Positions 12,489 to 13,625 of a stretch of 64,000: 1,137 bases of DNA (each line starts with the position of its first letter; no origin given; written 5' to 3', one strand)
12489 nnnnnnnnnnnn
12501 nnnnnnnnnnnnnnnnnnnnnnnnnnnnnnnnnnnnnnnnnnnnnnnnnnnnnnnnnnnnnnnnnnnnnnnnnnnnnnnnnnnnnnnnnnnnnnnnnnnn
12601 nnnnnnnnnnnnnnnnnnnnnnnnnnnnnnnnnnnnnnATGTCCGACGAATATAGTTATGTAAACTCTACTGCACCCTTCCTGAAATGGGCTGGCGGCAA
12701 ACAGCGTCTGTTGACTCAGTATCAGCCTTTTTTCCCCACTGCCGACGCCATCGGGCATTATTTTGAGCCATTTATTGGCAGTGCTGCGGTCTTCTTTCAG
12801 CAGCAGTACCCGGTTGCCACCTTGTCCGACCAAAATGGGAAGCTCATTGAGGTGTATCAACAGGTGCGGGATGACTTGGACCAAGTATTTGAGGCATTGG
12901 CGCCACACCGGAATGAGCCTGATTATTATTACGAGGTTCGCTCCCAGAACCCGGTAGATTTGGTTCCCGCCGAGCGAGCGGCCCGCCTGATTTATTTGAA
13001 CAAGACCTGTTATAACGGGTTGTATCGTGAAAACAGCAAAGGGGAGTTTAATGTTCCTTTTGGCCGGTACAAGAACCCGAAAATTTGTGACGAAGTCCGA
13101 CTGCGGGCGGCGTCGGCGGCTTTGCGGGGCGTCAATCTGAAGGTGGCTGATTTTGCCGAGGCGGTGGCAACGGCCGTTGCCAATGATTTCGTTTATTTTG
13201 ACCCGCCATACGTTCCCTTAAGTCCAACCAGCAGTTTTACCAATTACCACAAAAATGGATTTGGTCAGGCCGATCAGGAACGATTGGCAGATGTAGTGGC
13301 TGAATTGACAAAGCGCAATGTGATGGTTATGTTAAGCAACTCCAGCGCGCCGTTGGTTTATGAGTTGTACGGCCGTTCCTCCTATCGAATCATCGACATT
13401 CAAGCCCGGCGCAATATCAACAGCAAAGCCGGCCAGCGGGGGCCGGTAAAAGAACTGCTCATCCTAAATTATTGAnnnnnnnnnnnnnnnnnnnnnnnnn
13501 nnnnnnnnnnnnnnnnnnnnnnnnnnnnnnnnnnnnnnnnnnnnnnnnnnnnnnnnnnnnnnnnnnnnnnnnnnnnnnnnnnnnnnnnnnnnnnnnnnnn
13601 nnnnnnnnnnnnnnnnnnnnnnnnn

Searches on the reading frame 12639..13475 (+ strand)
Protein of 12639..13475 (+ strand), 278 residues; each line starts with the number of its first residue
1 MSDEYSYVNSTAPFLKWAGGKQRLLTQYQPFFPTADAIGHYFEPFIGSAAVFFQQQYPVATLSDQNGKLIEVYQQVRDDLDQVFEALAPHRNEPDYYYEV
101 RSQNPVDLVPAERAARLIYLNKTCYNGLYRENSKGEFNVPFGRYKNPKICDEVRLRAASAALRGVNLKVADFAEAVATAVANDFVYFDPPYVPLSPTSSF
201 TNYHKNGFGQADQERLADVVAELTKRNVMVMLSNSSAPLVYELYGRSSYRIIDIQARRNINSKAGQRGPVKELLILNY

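Call 35: search_protein_families(library=pfam, proteins=[window:12639-13475:+], max_evalue=0.001)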
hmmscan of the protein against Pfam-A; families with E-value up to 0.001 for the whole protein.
window:12639-13475:+ (278 aa): 1 family
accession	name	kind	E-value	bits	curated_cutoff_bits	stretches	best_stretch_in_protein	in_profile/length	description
PF02086.21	MethyltransfD12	-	1.2e-60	205.8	22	1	17-260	1-253/253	D12 class N6 adenine-specific DNA methyltransferase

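Call 86: search_protein_families(library=padloc, proteins=[window:12639-13475:+], max_evalue=0.001)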
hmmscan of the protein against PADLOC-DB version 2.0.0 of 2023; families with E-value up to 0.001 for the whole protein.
window:12639-13475:+ (278 aa): 21 families
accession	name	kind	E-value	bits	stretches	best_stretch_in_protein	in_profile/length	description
PDLC03294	MTase_II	-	2.7e-92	307.3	1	11-278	4-271/272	Type II methyltransferase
PDLC03735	oMTase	-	2e-87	291.2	1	11-278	7-282/284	orphan methyltransferase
PDLC03261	MTase_II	-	2.7e-70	235.4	1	9-264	22-274/643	Type II methyltransferase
PDLC03729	oMTase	-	1.8e-69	232.3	1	11-276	4-267/275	orphan methyltransferase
PDLC03266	MTase_II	-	1.7e-57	193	1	11-246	14-252/285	Type II methyltransferase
PDLC03344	MTase_II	-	7.7e-30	101.8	1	12-150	4-146/154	Type II methyltransferase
PDLC03247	MTase_II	-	8.6e-26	88.8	1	15-278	6-265/282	Type II methyltransferase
PDLC03264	MTase_II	-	1.2e-22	78.6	1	11-229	11-233/306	Type II methyltransferase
PDLC03383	MTase_II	-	3e-22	77.4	2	120-278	148-313/318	Type II methyltransferase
PDLC03253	MTase_II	-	9e-19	66.2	1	12-231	4-212/253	Type II methyltransferase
PDLC03349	MTase_II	-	1e-13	49.1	1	113-230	192-309/374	Type II methyltransferase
PDLC03287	MTase_II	-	1.8e-12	44.8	1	6-278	361-641/646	Type II methyltransferase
PDLC04018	PD-Lambda-5_B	-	5.1e-11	40.4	1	15-256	8-255/291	-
PDLC03244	MTase_II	-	7e-11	39.8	1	5-194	21-213/295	Type II methyltransferase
PDLC03717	oMTase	-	1.5e-10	39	1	15-207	6-197/285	orphan methyltransferase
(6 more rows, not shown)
